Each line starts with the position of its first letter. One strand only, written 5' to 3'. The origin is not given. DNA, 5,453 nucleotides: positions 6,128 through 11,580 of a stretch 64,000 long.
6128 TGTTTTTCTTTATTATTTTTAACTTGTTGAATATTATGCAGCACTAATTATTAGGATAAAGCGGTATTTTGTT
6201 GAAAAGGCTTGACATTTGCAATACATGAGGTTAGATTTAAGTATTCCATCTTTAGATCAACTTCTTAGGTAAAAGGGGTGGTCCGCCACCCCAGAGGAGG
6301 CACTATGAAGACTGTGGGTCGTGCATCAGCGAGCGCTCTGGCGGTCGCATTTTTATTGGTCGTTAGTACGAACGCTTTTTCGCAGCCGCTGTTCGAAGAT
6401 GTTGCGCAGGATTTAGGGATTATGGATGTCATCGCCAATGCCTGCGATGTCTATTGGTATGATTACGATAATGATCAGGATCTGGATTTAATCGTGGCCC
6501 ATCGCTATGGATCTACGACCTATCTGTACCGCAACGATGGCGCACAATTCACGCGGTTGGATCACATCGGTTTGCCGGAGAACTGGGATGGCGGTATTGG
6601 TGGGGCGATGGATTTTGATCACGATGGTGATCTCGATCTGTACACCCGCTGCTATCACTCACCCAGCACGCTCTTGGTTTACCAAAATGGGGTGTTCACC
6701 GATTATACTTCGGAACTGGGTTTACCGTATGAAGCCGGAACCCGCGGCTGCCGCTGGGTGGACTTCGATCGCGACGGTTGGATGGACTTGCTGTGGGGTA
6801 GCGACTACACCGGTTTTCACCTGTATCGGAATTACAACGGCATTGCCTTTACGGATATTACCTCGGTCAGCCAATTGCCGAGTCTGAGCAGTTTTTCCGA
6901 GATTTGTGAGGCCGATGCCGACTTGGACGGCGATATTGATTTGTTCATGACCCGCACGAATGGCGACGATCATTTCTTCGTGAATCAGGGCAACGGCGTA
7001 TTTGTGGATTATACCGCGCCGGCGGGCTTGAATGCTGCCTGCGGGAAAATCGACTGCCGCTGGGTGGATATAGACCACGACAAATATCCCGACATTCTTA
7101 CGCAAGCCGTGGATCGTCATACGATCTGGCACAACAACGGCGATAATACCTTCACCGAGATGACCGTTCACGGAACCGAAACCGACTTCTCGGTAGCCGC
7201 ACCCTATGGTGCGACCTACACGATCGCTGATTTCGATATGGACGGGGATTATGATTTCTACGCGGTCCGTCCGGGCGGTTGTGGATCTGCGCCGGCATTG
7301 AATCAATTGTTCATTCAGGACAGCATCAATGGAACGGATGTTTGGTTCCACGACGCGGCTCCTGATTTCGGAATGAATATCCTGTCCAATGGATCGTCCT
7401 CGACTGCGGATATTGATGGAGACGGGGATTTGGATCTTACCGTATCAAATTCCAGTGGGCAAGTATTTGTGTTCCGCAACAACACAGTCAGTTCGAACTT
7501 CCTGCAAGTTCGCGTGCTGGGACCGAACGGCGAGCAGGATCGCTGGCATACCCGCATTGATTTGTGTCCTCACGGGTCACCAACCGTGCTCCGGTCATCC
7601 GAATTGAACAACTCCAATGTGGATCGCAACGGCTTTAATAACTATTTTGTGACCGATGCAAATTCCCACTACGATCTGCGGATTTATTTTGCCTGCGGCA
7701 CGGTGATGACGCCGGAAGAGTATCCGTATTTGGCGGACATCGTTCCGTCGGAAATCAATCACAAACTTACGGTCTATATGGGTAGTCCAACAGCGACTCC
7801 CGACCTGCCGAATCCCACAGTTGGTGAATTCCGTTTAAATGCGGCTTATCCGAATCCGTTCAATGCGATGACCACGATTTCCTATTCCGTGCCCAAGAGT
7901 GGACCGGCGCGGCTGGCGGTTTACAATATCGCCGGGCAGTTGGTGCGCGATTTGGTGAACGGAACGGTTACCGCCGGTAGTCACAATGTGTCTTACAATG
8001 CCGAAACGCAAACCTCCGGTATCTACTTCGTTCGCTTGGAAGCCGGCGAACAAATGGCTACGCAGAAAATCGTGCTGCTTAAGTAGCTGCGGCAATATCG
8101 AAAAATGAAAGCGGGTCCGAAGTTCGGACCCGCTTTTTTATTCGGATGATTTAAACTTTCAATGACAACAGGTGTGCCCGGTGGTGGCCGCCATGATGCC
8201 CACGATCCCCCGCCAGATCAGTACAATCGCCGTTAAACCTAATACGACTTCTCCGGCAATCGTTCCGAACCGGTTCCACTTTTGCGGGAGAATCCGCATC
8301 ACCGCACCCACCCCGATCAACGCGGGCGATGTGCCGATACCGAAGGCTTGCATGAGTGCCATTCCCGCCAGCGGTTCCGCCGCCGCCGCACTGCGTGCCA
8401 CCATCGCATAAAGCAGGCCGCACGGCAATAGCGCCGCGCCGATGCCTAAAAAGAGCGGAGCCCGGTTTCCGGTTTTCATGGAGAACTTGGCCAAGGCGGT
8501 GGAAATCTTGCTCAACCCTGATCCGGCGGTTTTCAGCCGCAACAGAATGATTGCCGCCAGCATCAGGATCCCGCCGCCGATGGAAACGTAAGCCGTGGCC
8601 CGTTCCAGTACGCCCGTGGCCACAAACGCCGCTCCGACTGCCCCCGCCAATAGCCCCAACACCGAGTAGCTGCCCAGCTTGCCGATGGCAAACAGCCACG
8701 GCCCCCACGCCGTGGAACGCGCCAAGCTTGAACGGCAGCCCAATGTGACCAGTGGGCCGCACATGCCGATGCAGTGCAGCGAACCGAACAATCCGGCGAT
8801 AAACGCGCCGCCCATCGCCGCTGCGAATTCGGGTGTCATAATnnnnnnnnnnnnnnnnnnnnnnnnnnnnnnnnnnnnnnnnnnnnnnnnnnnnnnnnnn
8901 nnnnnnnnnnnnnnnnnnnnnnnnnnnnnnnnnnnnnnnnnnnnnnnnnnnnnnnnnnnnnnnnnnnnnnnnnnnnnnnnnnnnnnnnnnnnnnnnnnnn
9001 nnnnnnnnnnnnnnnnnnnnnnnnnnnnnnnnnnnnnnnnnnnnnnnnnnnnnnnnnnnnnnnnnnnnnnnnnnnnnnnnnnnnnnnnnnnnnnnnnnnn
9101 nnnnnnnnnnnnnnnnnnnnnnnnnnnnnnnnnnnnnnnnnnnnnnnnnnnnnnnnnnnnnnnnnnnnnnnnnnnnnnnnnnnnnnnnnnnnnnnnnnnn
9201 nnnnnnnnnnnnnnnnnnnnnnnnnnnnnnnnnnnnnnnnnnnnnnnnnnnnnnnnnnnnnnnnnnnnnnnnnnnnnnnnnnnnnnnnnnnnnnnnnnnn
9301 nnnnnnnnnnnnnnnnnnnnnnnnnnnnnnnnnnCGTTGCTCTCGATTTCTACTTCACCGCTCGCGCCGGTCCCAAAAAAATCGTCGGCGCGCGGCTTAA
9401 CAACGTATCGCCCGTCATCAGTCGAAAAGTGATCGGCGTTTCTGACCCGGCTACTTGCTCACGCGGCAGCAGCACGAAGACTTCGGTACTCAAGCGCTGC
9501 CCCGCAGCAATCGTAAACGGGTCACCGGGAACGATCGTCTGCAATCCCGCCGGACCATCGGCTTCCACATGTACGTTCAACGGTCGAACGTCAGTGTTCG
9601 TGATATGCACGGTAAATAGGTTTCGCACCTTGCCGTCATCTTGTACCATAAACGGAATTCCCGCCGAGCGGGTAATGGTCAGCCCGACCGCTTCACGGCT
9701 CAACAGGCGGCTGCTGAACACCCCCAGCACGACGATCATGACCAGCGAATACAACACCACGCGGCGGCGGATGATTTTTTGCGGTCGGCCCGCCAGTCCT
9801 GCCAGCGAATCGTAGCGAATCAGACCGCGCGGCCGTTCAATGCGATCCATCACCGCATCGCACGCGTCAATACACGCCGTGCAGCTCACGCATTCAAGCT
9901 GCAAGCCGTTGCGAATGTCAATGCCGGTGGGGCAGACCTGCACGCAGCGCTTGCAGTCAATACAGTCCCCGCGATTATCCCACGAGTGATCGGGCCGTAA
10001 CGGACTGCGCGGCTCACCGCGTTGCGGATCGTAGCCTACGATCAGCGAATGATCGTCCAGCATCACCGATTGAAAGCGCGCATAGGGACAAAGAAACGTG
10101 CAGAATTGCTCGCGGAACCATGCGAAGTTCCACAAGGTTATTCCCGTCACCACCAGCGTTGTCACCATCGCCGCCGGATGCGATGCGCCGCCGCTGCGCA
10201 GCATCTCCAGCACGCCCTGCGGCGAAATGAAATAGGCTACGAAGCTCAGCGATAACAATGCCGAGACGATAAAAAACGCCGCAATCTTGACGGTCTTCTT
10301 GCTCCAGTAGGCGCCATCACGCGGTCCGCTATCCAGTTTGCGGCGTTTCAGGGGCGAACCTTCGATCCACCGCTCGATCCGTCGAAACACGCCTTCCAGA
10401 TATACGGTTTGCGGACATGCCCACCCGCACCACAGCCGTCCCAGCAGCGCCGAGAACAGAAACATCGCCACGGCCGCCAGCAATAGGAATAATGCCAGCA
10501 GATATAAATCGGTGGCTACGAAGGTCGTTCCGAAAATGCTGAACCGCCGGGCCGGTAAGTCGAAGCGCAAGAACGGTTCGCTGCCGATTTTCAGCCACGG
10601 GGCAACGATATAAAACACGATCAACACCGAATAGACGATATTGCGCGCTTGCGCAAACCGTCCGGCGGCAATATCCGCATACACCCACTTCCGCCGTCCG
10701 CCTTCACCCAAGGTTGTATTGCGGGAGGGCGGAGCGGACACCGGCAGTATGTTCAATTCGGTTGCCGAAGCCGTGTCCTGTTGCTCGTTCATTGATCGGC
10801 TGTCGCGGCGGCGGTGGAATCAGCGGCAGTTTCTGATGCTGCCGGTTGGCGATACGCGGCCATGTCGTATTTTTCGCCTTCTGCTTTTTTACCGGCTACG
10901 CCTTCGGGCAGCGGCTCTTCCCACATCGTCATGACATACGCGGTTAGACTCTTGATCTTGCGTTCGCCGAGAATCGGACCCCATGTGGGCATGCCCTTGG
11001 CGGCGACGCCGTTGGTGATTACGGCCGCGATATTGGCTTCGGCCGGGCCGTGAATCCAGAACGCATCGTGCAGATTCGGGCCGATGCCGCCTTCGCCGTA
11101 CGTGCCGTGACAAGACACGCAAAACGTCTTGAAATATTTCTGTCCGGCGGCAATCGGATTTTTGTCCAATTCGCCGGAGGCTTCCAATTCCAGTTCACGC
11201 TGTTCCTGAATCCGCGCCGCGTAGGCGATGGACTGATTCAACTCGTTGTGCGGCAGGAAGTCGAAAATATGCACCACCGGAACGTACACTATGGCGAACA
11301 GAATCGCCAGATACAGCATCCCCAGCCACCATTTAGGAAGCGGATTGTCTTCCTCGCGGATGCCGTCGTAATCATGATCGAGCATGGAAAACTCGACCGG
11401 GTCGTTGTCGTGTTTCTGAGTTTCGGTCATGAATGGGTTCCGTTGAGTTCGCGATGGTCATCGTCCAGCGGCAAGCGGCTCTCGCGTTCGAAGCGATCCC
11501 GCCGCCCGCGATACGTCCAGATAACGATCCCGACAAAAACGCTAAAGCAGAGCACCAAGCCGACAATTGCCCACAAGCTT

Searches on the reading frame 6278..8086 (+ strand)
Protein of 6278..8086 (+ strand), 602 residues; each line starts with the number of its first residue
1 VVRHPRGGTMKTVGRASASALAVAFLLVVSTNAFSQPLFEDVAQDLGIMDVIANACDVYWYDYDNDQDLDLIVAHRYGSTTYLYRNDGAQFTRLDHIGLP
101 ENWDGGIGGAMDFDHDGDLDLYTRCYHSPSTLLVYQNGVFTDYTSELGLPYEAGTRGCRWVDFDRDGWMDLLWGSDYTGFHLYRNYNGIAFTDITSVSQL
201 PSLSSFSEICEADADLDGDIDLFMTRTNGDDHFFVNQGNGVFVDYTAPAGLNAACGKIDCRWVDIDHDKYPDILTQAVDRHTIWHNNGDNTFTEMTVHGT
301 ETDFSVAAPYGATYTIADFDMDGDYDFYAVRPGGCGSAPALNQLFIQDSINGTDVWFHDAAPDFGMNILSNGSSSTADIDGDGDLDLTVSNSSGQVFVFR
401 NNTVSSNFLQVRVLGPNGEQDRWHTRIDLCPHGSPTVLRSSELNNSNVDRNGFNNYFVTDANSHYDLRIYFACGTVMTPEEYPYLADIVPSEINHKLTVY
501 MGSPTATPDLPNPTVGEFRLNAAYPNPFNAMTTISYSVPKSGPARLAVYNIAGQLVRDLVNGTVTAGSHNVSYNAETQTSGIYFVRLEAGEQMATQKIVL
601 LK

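Call 42: search_protein_families(library=pfam, proteins=[window:6278-8086:+], max_evalue=0.0001)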
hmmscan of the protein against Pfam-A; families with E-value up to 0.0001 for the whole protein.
window:6278-8086:+ (602 aa): 3 families
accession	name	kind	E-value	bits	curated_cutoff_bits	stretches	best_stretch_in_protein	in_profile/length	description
PF13517.12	FG-GAP_3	-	8.7e-32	110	26.9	4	112-173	1-61/61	FG-GAP-like repeat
PF18962.6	Por_Secre_tail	-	2.5e-11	44.1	27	1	524-599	2-74/75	Secretion system C-terminal sorting domain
PF01839.29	FG-GAP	-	2.4e-06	27.7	22.1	0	373-399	4-37/37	FG-GAP repeat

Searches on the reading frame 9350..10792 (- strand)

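Call 42: search_protein_families(library=pfam, proteins=[window:9350-10792:-], max_evalue=0.0001)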
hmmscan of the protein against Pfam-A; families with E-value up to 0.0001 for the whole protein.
window:9350-10792:- (480 aa): 5 families
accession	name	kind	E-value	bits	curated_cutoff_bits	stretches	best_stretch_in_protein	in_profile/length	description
PF13746.11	Fer4_18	-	1e-40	138.9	27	1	226-329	1-113/114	4Fe-4S dicluster domain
PF11614.14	FixG_C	-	5.2e-20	72.2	25.6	1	363-475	5-119/119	IG-like fold at C-terminal of FixG, putative oxidoreductase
PF12801.12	Fer4_5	-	1.9e-10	41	22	1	100-141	2-43/48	4Fe-4S binding domain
PF13187.11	Fer4_9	-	1.7e-07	31.6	27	0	257-290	34-50/52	4Fe-4S dicluster domain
PF12838.12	Fer4_7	-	2.4e-06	28.4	27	0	273-291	34-52/52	4Fe-4S dicluster domain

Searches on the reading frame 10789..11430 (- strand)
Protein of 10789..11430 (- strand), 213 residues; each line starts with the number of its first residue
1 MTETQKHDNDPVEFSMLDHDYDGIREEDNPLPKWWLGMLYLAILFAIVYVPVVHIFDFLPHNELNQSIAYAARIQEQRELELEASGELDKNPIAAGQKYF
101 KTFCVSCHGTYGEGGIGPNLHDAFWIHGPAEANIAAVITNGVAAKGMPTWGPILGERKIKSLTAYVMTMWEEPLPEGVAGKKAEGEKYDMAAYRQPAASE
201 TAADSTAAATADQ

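Call 42: search_protein_families(library=pfam, proteins=[window:10789-11430:-], max_evalue=0.0001)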
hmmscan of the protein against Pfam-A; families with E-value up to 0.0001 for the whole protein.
window:10789-11430:- (213 aa): 3 families
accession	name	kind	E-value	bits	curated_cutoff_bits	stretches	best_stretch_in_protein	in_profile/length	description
PF14715.11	FixP_N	-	6.6e-16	58.2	24.9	1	16-56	4-44/48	N-terminal domain of cytochrome oxidase-cbb3, FixP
PF13442.11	Cytochrome_CBB3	-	1.3e-13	51.5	27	1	92-166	2-68/68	Cytochrome C oxidase, cbb3-type, subunit III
PF00034.26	Cytochrom_C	-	2.4e-07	32.4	21.3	1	93-170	1-90/90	Cytochrome c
